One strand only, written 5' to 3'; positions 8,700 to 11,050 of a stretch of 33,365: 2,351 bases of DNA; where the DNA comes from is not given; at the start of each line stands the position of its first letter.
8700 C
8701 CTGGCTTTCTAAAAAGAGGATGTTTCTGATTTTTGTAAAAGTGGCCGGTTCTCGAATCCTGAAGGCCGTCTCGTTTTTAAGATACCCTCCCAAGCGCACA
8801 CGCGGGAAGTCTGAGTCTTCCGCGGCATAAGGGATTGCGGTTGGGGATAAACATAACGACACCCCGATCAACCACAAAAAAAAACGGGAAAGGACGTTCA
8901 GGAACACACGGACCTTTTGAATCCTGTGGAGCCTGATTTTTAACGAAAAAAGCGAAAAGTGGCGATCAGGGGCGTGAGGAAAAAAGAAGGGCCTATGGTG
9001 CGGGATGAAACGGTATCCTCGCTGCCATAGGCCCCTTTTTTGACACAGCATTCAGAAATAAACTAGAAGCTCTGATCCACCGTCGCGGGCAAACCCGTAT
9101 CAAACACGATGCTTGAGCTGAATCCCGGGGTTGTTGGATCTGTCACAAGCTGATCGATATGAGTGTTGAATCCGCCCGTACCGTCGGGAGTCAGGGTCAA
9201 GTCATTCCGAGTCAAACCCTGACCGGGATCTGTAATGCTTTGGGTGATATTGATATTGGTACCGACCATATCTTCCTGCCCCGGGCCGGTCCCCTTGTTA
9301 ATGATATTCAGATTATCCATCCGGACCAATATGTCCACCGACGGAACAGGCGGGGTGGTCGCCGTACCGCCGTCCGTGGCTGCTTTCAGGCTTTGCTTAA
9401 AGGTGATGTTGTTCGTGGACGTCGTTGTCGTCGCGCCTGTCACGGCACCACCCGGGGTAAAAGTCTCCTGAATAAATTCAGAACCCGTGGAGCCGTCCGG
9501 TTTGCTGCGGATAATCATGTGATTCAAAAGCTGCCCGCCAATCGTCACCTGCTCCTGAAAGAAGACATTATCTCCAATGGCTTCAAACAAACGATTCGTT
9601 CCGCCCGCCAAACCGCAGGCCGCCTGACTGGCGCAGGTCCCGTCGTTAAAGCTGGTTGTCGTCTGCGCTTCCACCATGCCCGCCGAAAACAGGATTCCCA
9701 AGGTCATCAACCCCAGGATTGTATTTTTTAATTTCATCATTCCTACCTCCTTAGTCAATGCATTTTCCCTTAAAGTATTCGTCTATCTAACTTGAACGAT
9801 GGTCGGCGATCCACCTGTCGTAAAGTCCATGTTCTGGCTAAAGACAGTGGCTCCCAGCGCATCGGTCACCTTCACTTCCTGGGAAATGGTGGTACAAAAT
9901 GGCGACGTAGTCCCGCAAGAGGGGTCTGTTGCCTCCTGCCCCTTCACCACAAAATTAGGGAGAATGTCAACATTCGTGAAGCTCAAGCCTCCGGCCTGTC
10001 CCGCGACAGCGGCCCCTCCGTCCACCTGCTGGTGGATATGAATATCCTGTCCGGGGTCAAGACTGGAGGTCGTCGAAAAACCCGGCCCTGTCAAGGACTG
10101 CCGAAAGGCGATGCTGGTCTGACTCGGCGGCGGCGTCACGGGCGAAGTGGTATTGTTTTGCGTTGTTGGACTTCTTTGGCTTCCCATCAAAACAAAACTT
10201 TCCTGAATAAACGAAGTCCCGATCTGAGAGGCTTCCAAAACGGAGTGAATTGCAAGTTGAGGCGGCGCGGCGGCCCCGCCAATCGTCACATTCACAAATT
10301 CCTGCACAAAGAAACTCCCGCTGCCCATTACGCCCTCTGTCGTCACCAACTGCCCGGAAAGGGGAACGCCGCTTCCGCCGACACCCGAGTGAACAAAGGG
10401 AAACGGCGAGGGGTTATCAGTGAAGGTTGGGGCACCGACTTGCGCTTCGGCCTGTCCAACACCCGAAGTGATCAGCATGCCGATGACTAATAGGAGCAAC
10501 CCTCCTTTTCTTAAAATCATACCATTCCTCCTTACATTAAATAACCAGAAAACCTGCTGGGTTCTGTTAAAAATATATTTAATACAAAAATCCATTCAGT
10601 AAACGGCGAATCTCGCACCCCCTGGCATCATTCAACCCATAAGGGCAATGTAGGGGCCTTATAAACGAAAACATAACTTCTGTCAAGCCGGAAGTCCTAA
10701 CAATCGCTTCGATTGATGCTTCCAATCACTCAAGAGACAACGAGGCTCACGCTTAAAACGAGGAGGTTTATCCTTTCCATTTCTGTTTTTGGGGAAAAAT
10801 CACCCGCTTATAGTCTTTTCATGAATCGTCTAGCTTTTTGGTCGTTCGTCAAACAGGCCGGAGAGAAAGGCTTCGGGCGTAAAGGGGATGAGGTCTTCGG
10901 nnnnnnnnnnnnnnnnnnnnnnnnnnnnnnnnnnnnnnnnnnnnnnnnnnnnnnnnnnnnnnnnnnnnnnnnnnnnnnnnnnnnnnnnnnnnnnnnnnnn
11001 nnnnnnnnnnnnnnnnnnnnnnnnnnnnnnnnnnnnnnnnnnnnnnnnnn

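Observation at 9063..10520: Paralogous secreted proteins of no recognisable family, with shared FxQExF-type strand motifs and a Cys pair at opposite ends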

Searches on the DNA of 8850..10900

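Call 108: search_rna_families(source=window, start=8850, end=10900, threshold=evalue, max_evalue=1)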
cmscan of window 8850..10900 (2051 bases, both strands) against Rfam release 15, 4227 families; matches with E-value up to 1: 0.
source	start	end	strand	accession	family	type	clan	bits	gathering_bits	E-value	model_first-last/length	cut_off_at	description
